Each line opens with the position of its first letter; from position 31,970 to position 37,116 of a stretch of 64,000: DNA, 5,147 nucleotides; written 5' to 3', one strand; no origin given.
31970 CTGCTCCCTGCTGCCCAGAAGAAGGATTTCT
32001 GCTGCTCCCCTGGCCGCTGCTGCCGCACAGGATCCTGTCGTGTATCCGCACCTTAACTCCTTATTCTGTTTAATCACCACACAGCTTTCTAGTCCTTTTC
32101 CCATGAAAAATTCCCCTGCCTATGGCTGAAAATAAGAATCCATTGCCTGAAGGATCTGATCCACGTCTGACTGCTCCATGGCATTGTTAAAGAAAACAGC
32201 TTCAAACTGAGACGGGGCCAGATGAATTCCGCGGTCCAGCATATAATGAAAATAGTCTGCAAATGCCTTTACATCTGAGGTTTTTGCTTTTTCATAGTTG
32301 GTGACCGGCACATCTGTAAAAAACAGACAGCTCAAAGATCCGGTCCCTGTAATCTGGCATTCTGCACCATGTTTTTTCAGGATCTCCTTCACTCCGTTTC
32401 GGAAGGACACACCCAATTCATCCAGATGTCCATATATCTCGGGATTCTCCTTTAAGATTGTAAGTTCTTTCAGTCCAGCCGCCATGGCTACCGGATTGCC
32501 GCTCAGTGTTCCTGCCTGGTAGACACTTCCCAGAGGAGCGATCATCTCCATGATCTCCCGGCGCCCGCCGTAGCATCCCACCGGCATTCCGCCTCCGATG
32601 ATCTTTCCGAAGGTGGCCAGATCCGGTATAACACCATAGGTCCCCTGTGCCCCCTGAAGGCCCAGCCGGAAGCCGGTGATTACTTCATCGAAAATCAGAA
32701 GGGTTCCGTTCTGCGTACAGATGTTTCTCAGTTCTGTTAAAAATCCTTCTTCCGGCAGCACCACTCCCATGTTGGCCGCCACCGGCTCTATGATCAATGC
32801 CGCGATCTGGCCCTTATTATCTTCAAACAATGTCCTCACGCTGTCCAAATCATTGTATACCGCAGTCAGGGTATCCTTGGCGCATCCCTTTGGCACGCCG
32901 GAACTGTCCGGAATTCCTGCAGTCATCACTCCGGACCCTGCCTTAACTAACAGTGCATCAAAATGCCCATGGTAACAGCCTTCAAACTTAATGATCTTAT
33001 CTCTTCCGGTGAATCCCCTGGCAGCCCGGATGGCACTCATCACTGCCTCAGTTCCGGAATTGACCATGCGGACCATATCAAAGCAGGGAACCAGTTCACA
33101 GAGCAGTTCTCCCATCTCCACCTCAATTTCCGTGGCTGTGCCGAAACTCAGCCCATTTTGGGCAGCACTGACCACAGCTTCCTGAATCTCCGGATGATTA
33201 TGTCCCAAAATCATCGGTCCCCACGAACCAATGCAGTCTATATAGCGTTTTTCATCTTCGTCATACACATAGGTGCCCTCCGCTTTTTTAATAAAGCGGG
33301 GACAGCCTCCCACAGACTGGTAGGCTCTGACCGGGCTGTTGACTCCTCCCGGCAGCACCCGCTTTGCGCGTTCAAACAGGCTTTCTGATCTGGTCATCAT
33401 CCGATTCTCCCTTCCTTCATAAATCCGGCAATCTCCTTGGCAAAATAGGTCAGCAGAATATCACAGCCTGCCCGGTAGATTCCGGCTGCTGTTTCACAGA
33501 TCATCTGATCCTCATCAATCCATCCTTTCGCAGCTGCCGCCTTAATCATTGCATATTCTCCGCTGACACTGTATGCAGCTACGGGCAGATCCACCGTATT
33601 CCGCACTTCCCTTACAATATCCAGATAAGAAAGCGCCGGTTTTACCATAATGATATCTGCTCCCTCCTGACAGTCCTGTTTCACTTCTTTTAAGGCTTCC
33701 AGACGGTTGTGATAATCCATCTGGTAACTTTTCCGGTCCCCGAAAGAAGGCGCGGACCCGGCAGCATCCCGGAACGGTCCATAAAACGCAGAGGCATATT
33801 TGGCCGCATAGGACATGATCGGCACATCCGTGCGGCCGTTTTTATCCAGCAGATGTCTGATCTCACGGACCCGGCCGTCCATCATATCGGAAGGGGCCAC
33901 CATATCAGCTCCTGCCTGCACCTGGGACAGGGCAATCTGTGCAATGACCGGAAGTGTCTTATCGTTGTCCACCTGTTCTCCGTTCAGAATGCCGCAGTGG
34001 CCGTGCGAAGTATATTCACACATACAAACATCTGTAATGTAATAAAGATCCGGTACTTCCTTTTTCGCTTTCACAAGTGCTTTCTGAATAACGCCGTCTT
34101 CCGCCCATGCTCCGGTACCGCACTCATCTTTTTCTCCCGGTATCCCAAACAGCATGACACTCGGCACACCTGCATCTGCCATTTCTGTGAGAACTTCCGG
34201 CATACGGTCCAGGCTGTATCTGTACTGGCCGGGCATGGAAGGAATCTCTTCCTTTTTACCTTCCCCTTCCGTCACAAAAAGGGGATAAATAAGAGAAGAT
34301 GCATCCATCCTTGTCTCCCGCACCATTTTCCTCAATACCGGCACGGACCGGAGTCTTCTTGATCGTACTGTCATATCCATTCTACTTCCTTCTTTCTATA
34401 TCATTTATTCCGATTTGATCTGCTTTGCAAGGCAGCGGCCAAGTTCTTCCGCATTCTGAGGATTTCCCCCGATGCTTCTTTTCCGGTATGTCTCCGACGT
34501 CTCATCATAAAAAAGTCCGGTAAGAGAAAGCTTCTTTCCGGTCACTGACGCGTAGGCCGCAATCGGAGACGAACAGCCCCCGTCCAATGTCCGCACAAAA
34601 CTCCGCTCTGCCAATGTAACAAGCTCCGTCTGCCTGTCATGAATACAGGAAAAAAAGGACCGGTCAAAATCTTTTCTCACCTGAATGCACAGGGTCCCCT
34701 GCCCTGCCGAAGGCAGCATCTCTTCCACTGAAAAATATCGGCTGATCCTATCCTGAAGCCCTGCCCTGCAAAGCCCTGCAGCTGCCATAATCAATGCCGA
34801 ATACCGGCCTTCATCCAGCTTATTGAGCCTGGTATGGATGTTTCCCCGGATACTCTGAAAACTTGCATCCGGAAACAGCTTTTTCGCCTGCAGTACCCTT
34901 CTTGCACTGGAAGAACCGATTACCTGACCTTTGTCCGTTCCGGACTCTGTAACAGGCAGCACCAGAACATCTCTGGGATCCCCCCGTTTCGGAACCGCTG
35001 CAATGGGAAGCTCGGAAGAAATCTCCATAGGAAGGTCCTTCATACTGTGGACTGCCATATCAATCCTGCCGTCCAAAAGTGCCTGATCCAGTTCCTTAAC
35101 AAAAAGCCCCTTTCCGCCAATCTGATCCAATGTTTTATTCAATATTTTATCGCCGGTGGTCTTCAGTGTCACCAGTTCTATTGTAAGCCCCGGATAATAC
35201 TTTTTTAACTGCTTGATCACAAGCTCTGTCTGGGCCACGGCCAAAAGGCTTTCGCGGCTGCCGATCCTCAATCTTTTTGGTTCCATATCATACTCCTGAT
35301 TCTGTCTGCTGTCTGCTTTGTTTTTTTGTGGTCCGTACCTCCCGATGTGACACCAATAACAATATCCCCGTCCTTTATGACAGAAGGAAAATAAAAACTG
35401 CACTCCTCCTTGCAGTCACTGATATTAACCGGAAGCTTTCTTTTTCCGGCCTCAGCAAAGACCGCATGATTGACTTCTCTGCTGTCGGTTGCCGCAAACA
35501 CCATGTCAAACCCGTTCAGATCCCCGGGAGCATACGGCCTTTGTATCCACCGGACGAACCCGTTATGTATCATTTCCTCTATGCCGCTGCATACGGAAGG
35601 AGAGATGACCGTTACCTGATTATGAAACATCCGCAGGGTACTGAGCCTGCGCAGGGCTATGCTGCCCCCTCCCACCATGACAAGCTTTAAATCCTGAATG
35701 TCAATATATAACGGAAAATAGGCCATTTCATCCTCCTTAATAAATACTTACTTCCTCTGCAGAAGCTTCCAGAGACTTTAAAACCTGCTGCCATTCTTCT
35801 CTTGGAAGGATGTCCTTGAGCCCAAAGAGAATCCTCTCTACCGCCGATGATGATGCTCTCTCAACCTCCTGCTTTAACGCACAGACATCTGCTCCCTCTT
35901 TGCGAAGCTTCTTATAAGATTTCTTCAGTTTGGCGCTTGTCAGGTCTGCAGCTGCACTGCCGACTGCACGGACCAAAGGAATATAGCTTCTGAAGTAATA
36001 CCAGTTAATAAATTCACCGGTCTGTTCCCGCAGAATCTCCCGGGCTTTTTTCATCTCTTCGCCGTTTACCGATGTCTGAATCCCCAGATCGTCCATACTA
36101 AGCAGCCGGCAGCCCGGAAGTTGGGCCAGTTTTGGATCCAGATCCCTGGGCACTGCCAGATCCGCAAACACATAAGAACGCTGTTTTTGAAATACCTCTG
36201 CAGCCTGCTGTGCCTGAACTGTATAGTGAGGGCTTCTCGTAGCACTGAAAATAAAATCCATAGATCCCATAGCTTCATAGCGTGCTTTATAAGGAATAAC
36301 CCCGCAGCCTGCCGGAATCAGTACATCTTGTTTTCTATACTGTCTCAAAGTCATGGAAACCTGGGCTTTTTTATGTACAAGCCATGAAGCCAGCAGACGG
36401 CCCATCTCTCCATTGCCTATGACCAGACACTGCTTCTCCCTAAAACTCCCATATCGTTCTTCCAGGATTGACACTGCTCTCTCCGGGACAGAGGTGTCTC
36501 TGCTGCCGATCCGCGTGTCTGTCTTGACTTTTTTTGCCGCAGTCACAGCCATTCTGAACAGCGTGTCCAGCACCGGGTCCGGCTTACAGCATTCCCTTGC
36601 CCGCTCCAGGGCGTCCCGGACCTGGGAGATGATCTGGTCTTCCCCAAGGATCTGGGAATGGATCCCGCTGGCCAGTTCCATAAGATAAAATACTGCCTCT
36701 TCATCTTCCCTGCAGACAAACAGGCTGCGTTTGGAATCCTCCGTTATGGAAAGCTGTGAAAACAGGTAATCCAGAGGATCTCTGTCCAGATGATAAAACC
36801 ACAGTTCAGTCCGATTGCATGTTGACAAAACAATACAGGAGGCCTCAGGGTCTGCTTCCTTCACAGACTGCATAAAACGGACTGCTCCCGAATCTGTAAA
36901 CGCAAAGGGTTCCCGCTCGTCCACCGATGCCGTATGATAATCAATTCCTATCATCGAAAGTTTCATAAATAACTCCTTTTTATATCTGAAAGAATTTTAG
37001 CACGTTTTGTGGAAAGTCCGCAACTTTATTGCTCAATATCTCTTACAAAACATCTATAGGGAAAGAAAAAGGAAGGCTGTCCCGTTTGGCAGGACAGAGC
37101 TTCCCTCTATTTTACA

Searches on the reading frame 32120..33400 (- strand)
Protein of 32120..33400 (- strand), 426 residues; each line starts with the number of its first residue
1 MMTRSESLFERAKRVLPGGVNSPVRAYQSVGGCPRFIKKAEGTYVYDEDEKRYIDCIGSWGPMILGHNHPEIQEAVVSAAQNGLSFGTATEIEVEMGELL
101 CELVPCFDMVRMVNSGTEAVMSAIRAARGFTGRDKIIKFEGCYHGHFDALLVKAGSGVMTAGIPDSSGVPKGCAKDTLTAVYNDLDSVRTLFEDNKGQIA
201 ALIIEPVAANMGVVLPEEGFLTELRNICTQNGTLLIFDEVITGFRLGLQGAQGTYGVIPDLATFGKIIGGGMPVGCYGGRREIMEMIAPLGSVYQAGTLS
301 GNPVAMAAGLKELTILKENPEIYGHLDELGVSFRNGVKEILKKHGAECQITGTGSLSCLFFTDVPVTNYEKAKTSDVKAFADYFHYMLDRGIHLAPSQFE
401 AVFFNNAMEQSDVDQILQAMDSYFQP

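Call 85: search_protein_families(library=pfam, proteins=[window:32120-33400:-], max_evalue=1e-8)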
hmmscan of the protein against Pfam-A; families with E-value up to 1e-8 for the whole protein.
window:32120-33400:- (426 aa): 1 family
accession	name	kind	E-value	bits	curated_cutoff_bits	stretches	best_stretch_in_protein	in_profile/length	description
PF00202.27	Aminotran_3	-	7.9e-77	259.1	30.5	1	33-419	9-398/403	Aminotransferase class-III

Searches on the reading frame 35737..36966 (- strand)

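Call 85: search_protein_families(library=pfam, proteins=[window:35737-36966:-], max_evalue=1e-8)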
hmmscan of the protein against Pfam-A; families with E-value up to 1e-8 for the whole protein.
window:35737-36966:- (409 aa): 2 families
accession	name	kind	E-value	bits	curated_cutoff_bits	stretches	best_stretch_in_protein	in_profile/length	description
PF05201.20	GlutR_N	-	4.1e-37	127.7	27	1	6-151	1-151/151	Glutamyl-tRNAGlu reductase, N-terminal domain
PF01488.26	Shikimate_DH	-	1.6e-21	77.2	24.3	1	169-294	4-135/138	Shikimate / quinate 5-dehydrogenase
